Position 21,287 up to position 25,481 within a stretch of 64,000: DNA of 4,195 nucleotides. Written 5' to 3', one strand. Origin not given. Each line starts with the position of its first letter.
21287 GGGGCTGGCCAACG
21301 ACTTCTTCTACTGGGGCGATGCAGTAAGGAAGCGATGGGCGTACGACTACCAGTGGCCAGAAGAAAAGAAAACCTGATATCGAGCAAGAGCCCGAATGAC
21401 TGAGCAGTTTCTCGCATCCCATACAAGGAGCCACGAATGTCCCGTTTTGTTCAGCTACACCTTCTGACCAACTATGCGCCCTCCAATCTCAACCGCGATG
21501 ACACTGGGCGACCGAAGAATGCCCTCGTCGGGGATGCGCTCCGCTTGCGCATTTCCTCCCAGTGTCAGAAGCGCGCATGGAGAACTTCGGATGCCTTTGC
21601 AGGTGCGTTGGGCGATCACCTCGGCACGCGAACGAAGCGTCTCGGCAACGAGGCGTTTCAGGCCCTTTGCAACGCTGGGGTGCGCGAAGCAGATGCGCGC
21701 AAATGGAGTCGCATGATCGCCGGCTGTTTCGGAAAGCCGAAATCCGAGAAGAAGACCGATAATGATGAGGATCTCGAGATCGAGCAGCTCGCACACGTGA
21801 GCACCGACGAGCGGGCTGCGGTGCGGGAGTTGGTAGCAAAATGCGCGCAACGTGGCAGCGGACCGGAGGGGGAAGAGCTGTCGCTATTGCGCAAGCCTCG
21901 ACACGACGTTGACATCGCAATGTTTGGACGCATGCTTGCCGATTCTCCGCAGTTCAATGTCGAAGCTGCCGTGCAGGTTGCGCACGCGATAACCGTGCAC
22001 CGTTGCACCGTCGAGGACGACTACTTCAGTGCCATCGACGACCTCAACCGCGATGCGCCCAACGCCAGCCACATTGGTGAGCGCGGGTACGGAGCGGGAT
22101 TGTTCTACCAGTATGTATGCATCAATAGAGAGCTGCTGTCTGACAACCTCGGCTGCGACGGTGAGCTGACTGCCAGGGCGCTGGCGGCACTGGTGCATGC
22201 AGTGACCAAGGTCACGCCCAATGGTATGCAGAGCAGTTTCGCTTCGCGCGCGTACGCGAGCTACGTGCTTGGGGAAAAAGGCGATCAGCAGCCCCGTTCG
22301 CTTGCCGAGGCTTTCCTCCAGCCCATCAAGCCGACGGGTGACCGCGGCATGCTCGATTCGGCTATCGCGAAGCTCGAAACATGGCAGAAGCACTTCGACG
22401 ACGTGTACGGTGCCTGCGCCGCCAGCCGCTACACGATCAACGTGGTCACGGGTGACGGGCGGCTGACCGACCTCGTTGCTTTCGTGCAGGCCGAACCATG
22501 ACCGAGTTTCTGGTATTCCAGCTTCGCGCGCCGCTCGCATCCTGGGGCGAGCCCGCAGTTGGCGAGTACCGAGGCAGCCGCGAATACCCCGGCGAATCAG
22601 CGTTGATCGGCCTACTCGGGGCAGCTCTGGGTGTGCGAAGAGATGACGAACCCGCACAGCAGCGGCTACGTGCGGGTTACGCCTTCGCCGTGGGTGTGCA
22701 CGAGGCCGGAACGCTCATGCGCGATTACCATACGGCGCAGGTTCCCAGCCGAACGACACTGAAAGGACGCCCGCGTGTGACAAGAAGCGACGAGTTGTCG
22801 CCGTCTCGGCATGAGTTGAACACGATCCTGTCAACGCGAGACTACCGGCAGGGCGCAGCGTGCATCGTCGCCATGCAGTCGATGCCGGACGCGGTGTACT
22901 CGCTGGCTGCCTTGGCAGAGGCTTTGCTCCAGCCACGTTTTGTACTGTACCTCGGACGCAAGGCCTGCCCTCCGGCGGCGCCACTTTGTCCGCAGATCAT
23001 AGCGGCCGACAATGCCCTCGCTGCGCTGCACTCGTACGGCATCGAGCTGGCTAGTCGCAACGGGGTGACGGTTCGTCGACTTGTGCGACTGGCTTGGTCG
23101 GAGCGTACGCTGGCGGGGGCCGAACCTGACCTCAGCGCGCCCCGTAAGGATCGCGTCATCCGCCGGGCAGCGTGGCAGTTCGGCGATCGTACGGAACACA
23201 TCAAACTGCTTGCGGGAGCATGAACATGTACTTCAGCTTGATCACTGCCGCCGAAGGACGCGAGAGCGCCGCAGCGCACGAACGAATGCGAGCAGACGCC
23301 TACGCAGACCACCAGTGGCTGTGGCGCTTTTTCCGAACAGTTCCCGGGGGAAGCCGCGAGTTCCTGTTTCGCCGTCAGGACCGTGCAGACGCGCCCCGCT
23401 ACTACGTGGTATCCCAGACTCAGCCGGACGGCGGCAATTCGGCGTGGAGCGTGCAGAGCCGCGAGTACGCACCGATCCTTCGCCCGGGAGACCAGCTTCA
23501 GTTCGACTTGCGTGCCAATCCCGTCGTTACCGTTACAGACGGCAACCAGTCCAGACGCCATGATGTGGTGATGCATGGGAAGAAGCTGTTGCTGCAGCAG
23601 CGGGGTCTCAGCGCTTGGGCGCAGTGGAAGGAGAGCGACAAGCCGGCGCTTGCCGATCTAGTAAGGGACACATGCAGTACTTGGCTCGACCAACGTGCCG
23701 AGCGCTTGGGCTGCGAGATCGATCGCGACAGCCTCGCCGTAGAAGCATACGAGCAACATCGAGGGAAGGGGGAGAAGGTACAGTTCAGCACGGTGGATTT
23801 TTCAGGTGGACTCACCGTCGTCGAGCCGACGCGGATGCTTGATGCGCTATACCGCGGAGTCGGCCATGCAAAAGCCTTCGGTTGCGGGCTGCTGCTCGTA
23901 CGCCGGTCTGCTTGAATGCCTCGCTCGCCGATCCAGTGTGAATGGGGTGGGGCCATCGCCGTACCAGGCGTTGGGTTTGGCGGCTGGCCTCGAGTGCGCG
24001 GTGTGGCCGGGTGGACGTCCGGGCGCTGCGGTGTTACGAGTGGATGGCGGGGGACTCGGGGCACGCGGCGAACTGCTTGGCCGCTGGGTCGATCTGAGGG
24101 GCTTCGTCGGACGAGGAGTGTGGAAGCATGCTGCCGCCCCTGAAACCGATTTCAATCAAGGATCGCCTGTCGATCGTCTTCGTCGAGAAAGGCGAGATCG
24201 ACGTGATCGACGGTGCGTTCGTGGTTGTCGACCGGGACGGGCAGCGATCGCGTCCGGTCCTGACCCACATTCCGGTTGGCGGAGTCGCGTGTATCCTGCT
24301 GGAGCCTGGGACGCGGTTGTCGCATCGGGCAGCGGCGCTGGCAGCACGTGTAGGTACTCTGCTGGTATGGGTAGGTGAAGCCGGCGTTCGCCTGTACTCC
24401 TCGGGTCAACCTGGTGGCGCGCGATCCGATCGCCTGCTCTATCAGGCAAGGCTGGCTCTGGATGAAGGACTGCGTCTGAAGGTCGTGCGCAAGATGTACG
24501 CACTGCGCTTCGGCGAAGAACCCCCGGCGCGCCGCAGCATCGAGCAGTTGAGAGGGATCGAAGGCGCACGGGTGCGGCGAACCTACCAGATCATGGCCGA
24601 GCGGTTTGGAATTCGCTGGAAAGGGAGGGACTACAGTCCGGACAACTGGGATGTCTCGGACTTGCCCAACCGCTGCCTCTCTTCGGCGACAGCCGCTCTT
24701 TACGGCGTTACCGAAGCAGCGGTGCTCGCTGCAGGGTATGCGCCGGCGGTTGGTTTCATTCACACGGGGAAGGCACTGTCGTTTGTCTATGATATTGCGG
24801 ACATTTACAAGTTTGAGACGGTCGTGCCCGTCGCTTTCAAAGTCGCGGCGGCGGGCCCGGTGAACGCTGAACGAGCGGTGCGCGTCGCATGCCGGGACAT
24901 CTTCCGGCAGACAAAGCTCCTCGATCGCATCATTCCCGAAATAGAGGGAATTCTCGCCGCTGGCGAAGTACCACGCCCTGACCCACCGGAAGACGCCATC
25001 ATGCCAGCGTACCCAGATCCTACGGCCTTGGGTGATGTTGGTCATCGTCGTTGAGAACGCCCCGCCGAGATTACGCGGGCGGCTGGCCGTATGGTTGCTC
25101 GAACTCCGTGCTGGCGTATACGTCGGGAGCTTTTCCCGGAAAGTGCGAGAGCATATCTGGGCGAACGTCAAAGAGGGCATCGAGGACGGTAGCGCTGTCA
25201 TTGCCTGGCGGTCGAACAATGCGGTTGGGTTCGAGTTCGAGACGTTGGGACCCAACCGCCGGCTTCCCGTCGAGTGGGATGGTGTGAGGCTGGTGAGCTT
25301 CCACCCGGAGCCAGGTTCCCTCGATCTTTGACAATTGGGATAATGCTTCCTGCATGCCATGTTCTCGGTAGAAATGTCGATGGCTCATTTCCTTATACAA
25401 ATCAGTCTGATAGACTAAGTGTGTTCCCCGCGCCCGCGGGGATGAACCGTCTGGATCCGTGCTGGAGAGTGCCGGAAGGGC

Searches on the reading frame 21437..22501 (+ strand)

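Call 10: search_protein_families(library=ncbifam, proteins=[window:21437-22501:+], max_evalue=0.01)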
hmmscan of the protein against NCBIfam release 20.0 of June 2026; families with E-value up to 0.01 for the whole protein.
window:21437-22501:+ (354 aa): 1 family
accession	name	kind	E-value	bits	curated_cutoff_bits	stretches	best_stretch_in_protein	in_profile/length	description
TIGR01869.1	casC_Cse4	exception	1.6e-91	307.7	178.05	1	3-324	1-325/325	type I-E CRISPR-associated protein Cas7/Cse4/CasC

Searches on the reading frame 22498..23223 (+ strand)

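Call 10: search_protein_families(library=ncbifam, proteins=[window:22498-23223:+], max_evalue=0.01)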
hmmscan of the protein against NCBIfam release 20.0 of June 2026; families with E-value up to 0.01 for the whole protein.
window:22498-23223:+ (241 aa): 4 families
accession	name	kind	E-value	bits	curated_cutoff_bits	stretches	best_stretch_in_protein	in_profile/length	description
TIGR01868.1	casD_Cas5e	equivalog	5.9e-46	157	68.95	1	4-231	2-225/230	type I-E CRISPR-associated protein Cas5/CasD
TIGR02593.1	CRISPR_cas5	subfamily_domain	5.1e-12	45.4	17.8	1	5-45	2-42/43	CRISPR-associated protein Cas5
TIGR02586.1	cas5_cmx5_devS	exception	0.0025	17.5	111.5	1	5-83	1-67/183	type I-MYXAN CRISPR-associated protein Cas5/Cmx5/DevS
TIGR04126.1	PGF_CTERM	domain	0.005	16.5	24.5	0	35-49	13-27/28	PGF-CTERM sorting domain-containing protein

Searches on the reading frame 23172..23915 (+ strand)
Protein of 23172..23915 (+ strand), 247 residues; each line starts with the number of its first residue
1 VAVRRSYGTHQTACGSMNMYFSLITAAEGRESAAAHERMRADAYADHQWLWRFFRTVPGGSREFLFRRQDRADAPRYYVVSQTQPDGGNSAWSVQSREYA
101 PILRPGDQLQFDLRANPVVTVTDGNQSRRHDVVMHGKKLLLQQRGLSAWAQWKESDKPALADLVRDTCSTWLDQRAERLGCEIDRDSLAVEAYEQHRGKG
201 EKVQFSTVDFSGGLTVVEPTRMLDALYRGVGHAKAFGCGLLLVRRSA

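Call 10: search_protein_families(library=ncbifam, proteins=[window:23172-23915:+], max_evalue=0.01)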
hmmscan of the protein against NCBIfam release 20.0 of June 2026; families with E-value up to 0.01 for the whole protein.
window:23172-23915:+ (247 aa): 1 family
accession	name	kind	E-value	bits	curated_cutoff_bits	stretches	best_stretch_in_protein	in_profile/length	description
TIGR01907.1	casE_Cse3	equivalog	9.6e-38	130.6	45.2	1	19-245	1-207/208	type I-E CRISPR-associated protein Cas6/Cse3/CasE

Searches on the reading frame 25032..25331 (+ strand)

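Call 10: search_protein_families(library=ncbifam, proteins=[window:25032-25331:+], max_evalue=0.01)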
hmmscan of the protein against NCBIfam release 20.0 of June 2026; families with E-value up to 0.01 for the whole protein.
window:25032-25331:+ (99 aa): 1 family
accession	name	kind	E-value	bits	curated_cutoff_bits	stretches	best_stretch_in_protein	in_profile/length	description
TIGR01873.1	cas_CT1978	equivalog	2.1e-33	114.3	33.15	1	2-87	1-87/87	type I-E CRISPR-associated endoribonuclease Cas2e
